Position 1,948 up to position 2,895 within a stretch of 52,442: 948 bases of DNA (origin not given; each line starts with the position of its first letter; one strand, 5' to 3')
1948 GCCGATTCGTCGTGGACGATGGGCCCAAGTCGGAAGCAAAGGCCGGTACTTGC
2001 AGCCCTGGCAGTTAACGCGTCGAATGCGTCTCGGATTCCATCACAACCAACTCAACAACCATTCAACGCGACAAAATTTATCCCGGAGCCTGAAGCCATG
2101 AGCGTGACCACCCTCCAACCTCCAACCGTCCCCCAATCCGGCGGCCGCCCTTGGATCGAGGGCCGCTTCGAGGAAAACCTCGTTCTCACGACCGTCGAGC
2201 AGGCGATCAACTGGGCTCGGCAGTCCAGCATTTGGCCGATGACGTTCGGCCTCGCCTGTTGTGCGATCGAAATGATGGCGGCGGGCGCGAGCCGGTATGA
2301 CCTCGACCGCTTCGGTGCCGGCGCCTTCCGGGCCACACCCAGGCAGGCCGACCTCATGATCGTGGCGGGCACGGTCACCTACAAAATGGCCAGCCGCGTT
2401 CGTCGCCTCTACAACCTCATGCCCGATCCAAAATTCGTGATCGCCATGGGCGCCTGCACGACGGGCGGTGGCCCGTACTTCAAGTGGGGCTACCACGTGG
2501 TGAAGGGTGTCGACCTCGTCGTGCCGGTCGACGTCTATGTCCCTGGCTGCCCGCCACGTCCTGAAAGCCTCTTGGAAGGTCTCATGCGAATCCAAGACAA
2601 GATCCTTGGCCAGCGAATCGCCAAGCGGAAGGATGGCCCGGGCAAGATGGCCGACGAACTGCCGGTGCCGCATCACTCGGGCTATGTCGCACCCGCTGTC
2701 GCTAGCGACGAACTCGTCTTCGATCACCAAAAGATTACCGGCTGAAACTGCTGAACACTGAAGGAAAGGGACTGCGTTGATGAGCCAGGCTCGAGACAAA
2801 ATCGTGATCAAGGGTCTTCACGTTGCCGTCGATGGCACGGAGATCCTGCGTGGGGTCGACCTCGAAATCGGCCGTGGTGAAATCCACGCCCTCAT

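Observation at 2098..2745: Standalone NuoB-family [4Fe-4S] protein embedded between sufR and sufCBD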

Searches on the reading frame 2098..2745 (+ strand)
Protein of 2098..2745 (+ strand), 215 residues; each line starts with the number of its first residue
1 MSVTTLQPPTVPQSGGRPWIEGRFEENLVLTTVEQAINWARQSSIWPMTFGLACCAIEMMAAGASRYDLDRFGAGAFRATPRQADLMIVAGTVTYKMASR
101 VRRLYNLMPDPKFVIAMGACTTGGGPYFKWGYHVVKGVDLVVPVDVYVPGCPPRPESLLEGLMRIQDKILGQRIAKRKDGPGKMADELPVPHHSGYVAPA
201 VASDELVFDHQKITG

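Call 4: search_protein_families(library=pfam, proteins=[window:2098-2745:+])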
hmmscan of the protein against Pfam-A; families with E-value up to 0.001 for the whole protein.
window:2098-2745:+ (215 aa): 1 family
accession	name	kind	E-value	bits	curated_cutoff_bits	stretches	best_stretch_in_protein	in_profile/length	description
PF01058.29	Oxidored_q6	-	3.6e-28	98.3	27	1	54-164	1-127/128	NADH ubiquinone oxidoreductase, 20 Kd subunit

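Call 5: search_protein_families(library=ncbifam, proteins=[window:2098-2745:+])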
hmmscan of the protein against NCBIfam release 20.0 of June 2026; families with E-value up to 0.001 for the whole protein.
window:2098-2745:+ (215 aa): 12 families
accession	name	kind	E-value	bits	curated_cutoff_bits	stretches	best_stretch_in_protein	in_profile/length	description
NF011394.0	PRK14819.1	equivalog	1.3e-77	260.9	312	1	27-192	15-182/264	NADH-quinone oxidoreductase subunit B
NF011388.0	PRK14813.1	equivalog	1.4e-72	243.6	294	1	25-179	10-164/189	NADH dehydrogenase subunit B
NF005012.1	PRK06411.1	subfamily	1.9e-71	238.9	116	1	23-174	14-163/166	NADH-quinone oxidoreductase subunit NuoB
TIGR01957.1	nuoB_fam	subfamily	3.5e-69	231.3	142.7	1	28-169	2-142/145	NADH-quinone oxidoreductase subunit B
NF011390.0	PRK14815.1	equivalog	6.2e-68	227.7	281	1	22-177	12-165/183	NADH dehydrogenase subunit B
NF011393.0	PRK14818.1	equivalog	1.5e-65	220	255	1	30-178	18-164/173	NADH dehydrogenase subunit B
NF009808.0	PRK13292.1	equivalog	4.7e-62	210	1156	1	24-172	6-152/791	NADH-quinone oxidoreductase subunit B/C/D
NF011391.0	PRK14816.1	equivalog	2.3e-59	200.3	283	1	27-170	36-178/196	NADH-quinone oxidoreductase subunit B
NF011389.0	PRK14814.1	equivalog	8.9e-52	175.6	285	1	26-179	16-167/186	NADH dehydrogenase subunit B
NF011395.0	PRK14820.1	equivalog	1.8e-51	174.5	263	1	26-178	16-166/180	NADH-quinone oxidoreductase subunit B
NF011392.0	PRK14817.1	equivalog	6.4e-50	169.4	271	1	28-179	21-172/182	NADH-quinone oxidoreductase subunit B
TIGR03294.1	FrhG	equivalog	7.5e-06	25.8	245.5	1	83-160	50-135/228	coenzyme F420 hydrogenase subunit gamma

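Call 6: search_solved_structures(query=window:2098-2745:+, show_alignments=2)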
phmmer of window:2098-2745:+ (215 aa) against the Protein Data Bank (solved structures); distinct sequences matched with E-value up to 0.001: 46.
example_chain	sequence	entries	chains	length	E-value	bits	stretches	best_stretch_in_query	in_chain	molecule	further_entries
7arc_B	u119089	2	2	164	5.1e-59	202.5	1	28-171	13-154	PSST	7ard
9f5x_F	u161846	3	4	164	8.2e-59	201.9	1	28-172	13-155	NADH:ubiquinone oxidoreductase subunit 10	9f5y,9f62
6x89_S7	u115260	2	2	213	1.6e-58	200.9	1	7-170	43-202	NADH dehydrogenase [ubiquinone] iron-sulfur protein 7, mitochondrial | NDUS7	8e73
6g2j_B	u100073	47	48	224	2e-58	200.6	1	26-172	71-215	NADH dehydrogenase [ubiquinone] iron-sulfur protein 7, mitochondrial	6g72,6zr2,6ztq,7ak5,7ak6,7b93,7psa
5ldw_B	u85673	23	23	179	7.7e-58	198.7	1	22-172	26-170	NADH dehydrogenase [ubiquinone] iron-sulfur protein 7, mitochondrial | Mitochondrial complex I, PSST subunit | NADH:ubiquinone oxidoreductase core subunit S7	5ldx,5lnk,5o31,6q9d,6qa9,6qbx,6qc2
7zd6_6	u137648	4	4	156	1.1e-57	198.1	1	29-172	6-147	NADH dehydrogenase [ubiquinone] iron-sulfur protein 7, mitochondrial | Complex I-20kD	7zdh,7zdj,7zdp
9w2u_B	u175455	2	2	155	1.2e-57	198.1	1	29-172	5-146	NADH dehydrogenase [ubiquinone] iron-sulfur protein 7, mitochondrial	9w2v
7ar7_B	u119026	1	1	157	1.3e-57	198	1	28-170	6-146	NADH dehydrogenase [ubiquinone] iron-sulfur protein 7, mitochondrial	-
7a23_E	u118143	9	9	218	1.4e-57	197.9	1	26-170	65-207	PSST | NADH dehydrogenase [ubiquinone] iron-sulfur protein 7, mitochondrial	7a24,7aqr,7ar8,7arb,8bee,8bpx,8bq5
7qsd_B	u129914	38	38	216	1.4e-57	197.8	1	22-172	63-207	NADH dehydrogenase [ubiquinone] iron-sulfur protein 7, mitochondrial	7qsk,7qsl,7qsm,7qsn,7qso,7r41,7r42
6zk9_6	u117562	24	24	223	1.5e-57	197.7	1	28-172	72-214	Mitochondrial complex I, PSST subunit | Complex I-20kD | NADH dehydrogenase [ubiquinone] iron-sulfur protein 7, mitochondrial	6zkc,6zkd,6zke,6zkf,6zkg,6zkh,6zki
5lc5_B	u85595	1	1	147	1.5e-57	197.7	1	29-171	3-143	NADH dehydrogenase [ubiquinone] iron-sulfur protein 7, mitochondrial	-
9ti4_E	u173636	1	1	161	1.8e-57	197.5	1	29-173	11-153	NADH dehydrogenase [ubiquinone] iron-sulfur protein 7, mitochondrial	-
7vxu_C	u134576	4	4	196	1.9e-57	197.4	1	26-172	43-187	Complex I-20kD | NADH dehydrogenase [ubiquinone] iron-sulfur protein 7, mitochondrial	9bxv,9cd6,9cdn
5xtb_C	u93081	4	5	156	2e-57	197.3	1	29-173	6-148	NADH dehydrogenase [ubiquinone] iron-sulfur protein 7, mitochondrial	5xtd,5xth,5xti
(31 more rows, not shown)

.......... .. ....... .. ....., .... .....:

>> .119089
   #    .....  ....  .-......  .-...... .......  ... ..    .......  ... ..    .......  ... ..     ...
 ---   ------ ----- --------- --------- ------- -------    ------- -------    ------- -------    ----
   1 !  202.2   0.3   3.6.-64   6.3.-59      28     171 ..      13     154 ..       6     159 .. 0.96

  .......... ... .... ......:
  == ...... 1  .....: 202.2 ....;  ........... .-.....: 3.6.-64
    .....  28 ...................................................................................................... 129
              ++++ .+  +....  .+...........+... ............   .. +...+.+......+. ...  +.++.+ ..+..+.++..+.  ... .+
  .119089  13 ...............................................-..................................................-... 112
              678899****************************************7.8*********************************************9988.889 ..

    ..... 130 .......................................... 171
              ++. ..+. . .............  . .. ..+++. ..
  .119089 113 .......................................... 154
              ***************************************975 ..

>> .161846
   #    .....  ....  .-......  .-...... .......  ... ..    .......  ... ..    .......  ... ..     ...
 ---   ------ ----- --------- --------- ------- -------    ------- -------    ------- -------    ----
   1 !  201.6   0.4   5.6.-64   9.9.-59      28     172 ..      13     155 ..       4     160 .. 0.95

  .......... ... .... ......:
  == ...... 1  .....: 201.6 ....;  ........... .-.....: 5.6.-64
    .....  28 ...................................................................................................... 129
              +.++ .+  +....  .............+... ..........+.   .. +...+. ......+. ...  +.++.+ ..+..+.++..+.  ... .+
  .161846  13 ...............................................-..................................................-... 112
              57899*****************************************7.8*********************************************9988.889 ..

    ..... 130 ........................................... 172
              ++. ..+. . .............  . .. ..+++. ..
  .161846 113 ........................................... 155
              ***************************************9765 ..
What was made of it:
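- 2098..2745 (+): nuoB: complex I subunit B (PSST/Nqo6/NDUFS7 homologue, carrier of [4Fe-4S] cluster N2), with a lineage-typical C-terminal tail (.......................). Calls 4, 5 and 6 (family scores; best PDB match 7arc_B PSST, E 5e-59).
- On NuoB (complex I subunit B, TIGR01957 / PF01058): PSST/Nqo6 score 190-202 bits, against MbhJ 108, HycG 88 and FrhG 26-30 bits (call 6).
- MbhJ scores 5e-30, HycG 5e-24 and FrhG 2e-6 (call 6). About 65% identity to mitochondrial PSST over the whole core implies that the interfaces with NuoD, NuoC and NuoH are under the usual constraint (call 6).
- Tried and rejected: A hydrogenase small-subunit identity was rejected on scores (calls 5, 6).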

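Call 7: find_encoding_contigs(protein=window:2098-2745:+, flank=10000, max_places=6)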
Protein window:2098-2745:+ (215 aa): 1 contig read that carries it; 1 place shown.
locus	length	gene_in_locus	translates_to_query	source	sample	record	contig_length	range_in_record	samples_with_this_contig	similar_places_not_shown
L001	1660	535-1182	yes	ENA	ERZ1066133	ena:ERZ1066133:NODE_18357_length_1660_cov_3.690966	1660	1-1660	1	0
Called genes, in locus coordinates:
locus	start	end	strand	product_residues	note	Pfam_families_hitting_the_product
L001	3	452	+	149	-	?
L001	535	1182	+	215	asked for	PF01058:Oxidored_q6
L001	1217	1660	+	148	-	?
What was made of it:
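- Tried and rejected: Looking up the exact protein gave only a 1.6-kb contig (call 7).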

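Call 8: find_homologous_proteins(query=window:2098-2745:+, max_evalue=1e-30)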
Query window:2098-2745:+ (215 aa): 7992 proteins with E <= 1e-30 among 8000 candidates; the best 120 are listed.
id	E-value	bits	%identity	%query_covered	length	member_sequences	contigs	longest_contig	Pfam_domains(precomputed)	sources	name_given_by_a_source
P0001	1.3e-138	478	97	93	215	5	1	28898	PF01058.30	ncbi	-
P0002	1.7e-138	477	96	100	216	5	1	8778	PF01058.30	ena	-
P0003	6.9e-138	475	96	100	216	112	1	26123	PF01058.30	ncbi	-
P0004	3.6e-133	460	93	100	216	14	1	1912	PF01058.30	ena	-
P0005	6.4e-132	456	92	100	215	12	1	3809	PF01058.30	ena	-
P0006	2.3e-131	454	90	100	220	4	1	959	PF01058.30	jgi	jgi:NADH-quinone oxidoreductase subunit B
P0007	1.3e-129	448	94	95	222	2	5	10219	PF01058.30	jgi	jgi:NADH-quinone oxidoreductase subunit B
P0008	2.7e-129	447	90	99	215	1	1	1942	PF01058.30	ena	-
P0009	1.2e-126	438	91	97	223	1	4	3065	PF01058.30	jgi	jgi:NADH-quinone oxidoreductase subunit B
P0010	1.3e-126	438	89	100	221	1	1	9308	PF01058.30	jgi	-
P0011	6.4e-125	433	93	92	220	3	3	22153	PF01058.30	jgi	jgi:NADH-quinone oxidoreductase subunit B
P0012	1.8e-124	431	90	95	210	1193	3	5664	PF01058.30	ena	-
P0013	4.0e-124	430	92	95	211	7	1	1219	PF01058.30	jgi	-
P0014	6.7e-123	426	90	95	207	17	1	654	PF01058.30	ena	-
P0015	1.9e-122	425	90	95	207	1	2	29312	PF01058.30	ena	-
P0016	3.0e-122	424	89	96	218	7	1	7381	PF01058.30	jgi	jgi:NADH-quinone oxidoreductase subunit B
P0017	3.0e-122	424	91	92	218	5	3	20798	PF01058.30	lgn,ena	-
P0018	3.4e-122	424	92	92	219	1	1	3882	PF01058.30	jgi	jgi:NADH-quinone oxidoreductase subunit B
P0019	3.6e-122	424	89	96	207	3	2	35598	PF01058.30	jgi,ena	jgi:NADH-quinone oxidoreductase subunit B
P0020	1.5e-121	422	89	96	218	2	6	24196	PF01058.30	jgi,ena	jgi:NADH-quinone oxidoreductase subunit B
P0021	2.4e-121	421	89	97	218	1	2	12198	PF01058.30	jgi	jgi:NADH-quinone oxidoreductase subunit B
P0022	2.9e-121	421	89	95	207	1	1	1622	PF01058.30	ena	-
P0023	7.1e-121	420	89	96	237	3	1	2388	PF01058.30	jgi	jgi:NADH-quinone oxidoreductase subunit B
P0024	8.3e-121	419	91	92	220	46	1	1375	PF01058.30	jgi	jgi:NADH-quinone oxidoreductase subunit B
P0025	3.8e-120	417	89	92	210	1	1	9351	PF01058.30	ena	-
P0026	4.8e-120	417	89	95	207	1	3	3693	PF01058.30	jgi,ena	-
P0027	1.3e-119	415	89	92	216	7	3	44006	PF01058.30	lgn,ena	-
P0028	9.2e-119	413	88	95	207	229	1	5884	PF01058.30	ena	-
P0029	1.4e-118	412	87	95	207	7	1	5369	PF01058.30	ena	-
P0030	1.4e-117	409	89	93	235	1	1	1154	PF01058.30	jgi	jgi:NADH-quinone oxidoreductase subunit B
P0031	2.3e-117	408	88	92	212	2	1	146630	PF01058.30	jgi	jgi:NADH-quinone oxidoreductase subunit B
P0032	1.0e-116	406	88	95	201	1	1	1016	PF01058.30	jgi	jgi:NADH-quinone oxidoreductase subunit B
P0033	1.6e-115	402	88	93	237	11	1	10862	PF01058.30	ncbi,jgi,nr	ncbi:MAG TPA: NADH-quinone oxidoreductase subunit B family protein [Pirellulales bacterium]|jgi:NADH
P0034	3.4e-115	401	86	91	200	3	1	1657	PF01058.30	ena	-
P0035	2.0e-114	399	87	93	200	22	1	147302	PF01058.30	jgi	jgi:NADH-quinone oxidoreductase subunit B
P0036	7.9e-114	397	87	92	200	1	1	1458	PF01058.30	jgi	jgi:NADH-quinone oxidoreductase subunit B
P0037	3.5e-113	394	86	93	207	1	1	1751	PF01058.30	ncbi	-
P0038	5.7e-113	394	81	99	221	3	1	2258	PF01058.30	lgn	-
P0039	6.8e-113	393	87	91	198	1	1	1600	PF01058.30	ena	-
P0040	8.7e-113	393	84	94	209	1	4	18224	PF01058.30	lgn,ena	-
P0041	9.3e-113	393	84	94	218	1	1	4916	PF01058.30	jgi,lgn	jgi:NADH-quinone oxidoreductase subunit B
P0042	1.1e-112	393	81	100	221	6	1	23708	PF01058.30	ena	-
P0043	1.4e-112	392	84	93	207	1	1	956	PF01058.30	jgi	-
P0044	1.8e-112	392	84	93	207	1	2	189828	PF01058.30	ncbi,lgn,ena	-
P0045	2.9e-112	391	86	93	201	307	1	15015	PF01058.30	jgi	jgi:NADH-quinone oxidoreductase subunit B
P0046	4.5e-112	391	85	92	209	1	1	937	PF01058.30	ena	-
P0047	5.1e-112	391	80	100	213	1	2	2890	PF01058.30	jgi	jgi:NADH-quinone oxidoreductase subunit B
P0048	5.2e-112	391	81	95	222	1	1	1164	PF01058.30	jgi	jgi:NADH-quinone oxidoreductase subunit B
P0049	6.7e-112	390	84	93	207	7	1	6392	PF01058.30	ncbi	ncbi:MAG: NADH-quinone oxidoreductase subunit B family protein [Planctomycetota bacterium]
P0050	8.3e-112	390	85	93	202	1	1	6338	PF01058.30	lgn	-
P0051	9.3e-112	390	84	92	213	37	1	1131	PF01058.30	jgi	jgi:NADH-quinone oxidoreductase subunit B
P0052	1.0e-111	390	86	91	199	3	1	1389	PF01058.30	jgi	jgi:NADH-quinone oxidoreductase subunit B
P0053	1.0e-111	390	84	93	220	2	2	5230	PF01058.30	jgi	jgi:NADH-quinone oxidoreductase subunit B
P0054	1.2e-111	389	84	93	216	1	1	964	PF01058.30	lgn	-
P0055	1.5e-111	389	84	93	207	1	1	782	PF01058.30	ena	-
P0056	1.5e-111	389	83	96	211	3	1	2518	PF01058.30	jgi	jgi:NADH-quinone oxidoreductase subunit B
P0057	1.6e-111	389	81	100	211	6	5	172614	PF01058.30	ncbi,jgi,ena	jgi:NADH-quinone oxidoreductase subunit B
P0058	1.7e-111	389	83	93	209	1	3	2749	PF01058.30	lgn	-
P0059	2.0e-111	389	84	93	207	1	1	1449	PF01058.30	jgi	jgi:NADH-quinone oxidoreductase subunit B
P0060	2.6e-111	388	83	93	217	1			PF01058.30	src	-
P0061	2.9e-111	388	86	92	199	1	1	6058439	PF01058.30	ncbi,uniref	ncbi:NADH-quinone oxidoreductase subunit B [Aeoliella sp. SH292]|uniref:NADH-quinone oxidoreductase 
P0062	2.9e-111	388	83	93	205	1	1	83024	PF01058.30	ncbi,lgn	-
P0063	2.9e-111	388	84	92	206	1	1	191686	PF01058.30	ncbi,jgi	-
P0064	3.3e-111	388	85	93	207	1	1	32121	PF01058.30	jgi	-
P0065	3.6e-111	388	82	93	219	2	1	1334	PF01058.30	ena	-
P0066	3.7e-111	388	82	97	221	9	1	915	PF01058.30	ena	-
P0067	3.9e-111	388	86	92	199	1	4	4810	PF01058.30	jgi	jgi:NADH-quinone oxidoreductase subunit B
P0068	4.4e-111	388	83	92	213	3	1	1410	PF01058.30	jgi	jgi:NADH-quinone oxidoreductase subunit B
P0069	4.4e-111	388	82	92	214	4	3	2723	PF01058.30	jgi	jgi:NADH-quinone oxidoreductase subunit B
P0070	4.4e-111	388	79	100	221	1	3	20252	PF01058.30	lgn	-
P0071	5.0e-111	387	83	93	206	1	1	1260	PF01058.30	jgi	jgi:NADH-quinone oxidoreductase subunit B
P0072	5.2e-111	387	81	93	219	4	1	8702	PF01058.30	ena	-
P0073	5.5e-111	387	79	100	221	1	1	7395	PF01058.30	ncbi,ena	-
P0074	5.7e-111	387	83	93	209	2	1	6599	PF01058.30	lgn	-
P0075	6.1e-111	387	82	93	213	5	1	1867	PF01058.30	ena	-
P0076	6.3e-111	387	85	93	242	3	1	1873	PF01058.30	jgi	jgi:NADH-quinone oxidoreductase subunit B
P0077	7.4e-111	387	85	92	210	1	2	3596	PF01058.30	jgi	jgi:NADH-quinone oxidoreductase subunit B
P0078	8.9e-111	387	86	92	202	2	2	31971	PF01058.30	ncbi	-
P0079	8.9e-111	387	83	93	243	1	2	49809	PF01058.30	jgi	jgi:NADH-quinone oxidoreductase subunit B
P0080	9.5e-111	386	84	93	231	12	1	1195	PF01058.30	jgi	-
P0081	1.1e-110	386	82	93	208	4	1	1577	PF01058.30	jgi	-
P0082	1.3e-110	386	81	93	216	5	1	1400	PF01058.30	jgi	jgi:NADH-quinone oxidoreductase subunit B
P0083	1.4e-110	386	83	93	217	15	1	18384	PF01058.30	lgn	-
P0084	1.5e-110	386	82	92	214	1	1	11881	PF01058.30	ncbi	-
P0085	1.7e-110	386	79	97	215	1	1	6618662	PF01058.30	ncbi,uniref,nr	ncbi:NADH-quinone oxidoreductase subunit 6 [Pirellulimonas nuda]|uniref:NADH-quinone oxidoreductase 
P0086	1.7e-110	386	83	93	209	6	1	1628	PF01058.30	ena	-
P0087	1.7e-110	386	83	93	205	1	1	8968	PF01058.30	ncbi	-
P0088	1.8e-110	386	82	94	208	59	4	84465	PF01058.30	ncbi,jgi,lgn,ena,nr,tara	ncbi:MAG: NADH-quinone oxidoreductase subunit B [Rhodopirellula sp.]|nr:NADH-quinone oxidoreductase 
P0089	2.0e-110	385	82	93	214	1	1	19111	PF01058.30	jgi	jgi:NADH-quinone oxidoreductase subunit B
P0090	2.0e-110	385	81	93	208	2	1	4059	PF01058.30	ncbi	-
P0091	2.0e-110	385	83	92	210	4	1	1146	PF01058.30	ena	-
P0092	2.0e-110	385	83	93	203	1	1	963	PF01058.30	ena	-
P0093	2.0e-110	385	85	92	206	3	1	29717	PF01058.30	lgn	-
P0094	2.3e-110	385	79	100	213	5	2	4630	PF01058.30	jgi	jgi:NADH-quinone oxidoreductase subunit B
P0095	2.6e-110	385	81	93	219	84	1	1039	PF01058.30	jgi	jgi:NADH-quinone oxidoreductase subunit B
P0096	2.6e-110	385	79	98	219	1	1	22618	PF01058.30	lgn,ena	-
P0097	2.9e-110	385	83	93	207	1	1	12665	PF01058.30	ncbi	-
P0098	3.2e-110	385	82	93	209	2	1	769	PF01058.30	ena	-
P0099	3.2e-110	385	82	94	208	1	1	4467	PF01058.30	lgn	-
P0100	3.9e-110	384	78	97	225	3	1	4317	PF01058.30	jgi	jgi:NADH-quinone oxidoreductase subunit B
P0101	4.0e-110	384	83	93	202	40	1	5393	PF01058.30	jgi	jgi:NADH-quinone oxidoreductase subunit B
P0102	4.1e-110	384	82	93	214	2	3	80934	PF01058.30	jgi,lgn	jgi:NADH-quinone oxidoreductase subunit B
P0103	4.4e-110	384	83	93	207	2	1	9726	PF01058.30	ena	-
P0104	4.5e-110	384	83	93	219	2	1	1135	PF01058.30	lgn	-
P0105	4.8e-110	384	83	93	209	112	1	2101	PF01058.30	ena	-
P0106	4.9e-110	384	82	93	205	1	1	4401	PF01058.30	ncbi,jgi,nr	ncbi:MAG TPA: NADH-quinone oxidoreductase subunit B family protein [Pirellulales bacterium]|jgi:NADH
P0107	4.9e-110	384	83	92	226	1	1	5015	PF01058.30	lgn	-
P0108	5.9e-110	384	85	93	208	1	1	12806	PF01058.30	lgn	-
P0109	6.4e-110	384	83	93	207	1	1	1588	PF01058.30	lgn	-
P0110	6.4e-110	384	85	93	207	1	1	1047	PF01058.30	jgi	jgi:NADH-quinone oxidoreductase subunit B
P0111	6.5e-110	384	82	95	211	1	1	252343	PF01058.30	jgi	jgi:NADH-quinone oxidoreductase subunit B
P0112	7.0e-110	384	82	96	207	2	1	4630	PF01058.30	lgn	-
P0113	7.6e-110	384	81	93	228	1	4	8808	PF01058.30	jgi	jgi:NADH-quinone oxidoreductase subunit B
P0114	7.6e-110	384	81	93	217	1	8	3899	PF01058.30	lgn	-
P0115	8.1e-110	383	82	93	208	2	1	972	PF01058.30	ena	-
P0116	8.3e-110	383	83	93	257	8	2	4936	PF01058.30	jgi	jgi:NADH-quinone oxidoreductase subunit B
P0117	8.4e-110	383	82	93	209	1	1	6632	PF01058.30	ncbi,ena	-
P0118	8.8e-110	383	84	93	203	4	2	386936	PF01058.30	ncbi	ncbi:MAG: NADH-quinone oxidoreductase subunit NuoB [Pirellulales bacterium]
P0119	9.0e-110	383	84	93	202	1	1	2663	PF01058.30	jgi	jgi:NADH-quinone oxidoreductase subunit B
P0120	9.0e-110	383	84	92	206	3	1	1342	PF01058.30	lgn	-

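Call 12: find_encoding_contigs(protein=P0061, flank=10000, max_places=2)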
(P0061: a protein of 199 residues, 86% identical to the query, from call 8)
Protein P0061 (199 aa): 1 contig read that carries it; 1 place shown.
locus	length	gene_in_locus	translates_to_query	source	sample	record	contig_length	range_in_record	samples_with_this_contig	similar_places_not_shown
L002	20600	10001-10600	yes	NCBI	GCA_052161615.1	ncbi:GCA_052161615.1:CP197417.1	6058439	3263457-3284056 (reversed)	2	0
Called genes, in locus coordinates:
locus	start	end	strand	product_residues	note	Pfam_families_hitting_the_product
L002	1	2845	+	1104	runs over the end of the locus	-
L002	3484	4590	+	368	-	PF00069:Pkinase, PF07714:PK_Tyr_Ser-Thr, PF17667:Pkinase_fungal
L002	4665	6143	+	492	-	-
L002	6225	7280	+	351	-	PF01207:Dus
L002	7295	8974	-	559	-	PF01235:Na_Ala_symp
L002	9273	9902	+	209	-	PF12802:MarR_2, PF13412:HTH_24, PF03551:PadR (faint)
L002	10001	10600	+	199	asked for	PF01058:Oxidored_q6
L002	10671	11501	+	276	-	PF00005:ABC_tran, PF02463:SMC_N (faint)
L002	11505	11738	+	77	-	PF13711:DUF4160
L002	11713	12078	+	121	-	PF10387:DUF2442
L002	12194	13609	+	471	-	PF19295:SufBD_N, PF01458:SUFBD_core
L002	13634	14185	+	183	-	PF05685:Uma2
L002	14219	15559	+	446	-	PF19295:SufBD_N, PF01458:SUFBD_core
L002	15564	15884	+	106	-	PF00355:Rieske, PF13806:Rieske_2, PF22543:Rieske_4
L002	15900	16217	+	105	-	PF01883:FeS_assembly_P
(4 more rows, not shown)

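Call 13: find_encoding_contigs(protein=P0085, flank=10000, max_places=2)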
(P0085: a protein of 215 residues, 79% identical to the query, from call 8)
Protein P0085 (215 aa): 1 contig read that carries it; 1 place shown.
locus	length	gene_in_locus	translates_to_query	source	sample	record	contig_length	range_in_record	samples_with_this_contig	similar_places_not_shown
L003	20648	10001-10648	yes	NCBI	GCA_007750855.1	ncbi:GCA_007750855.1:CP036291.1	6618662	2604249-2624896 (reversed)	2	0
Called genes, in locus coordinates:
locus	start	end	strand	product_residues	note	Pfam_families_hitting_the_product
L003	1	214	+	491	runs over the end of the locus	PF20042:DUF6444, PF03050:DDE_Tnp_IS66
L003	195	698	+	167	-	PF07596:SBP_bac_10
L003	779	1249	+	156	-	-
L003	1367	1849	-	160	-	-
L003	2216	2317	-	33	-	PF07963:N_methyl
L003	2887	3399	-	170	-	PF00404:Dockerin_1 (faint)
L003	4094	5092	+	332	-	-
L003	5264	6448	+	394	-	-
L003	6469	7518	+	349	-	PF01207:Dus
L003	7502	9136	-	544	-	PF01235:Na_Ala_symp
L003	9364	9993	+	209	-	-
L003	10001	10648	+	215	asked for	PF01058:Oxidored_q6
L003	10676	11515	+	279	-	PF00005:ABC_tran, PF02463:SMC_N (faint)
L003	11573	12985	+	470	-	PF19295:SufBD_N, PF01458:SUFBD_core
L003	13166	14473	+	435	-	PF19295:SufBD_N (weak), PF01458:SUFBD_core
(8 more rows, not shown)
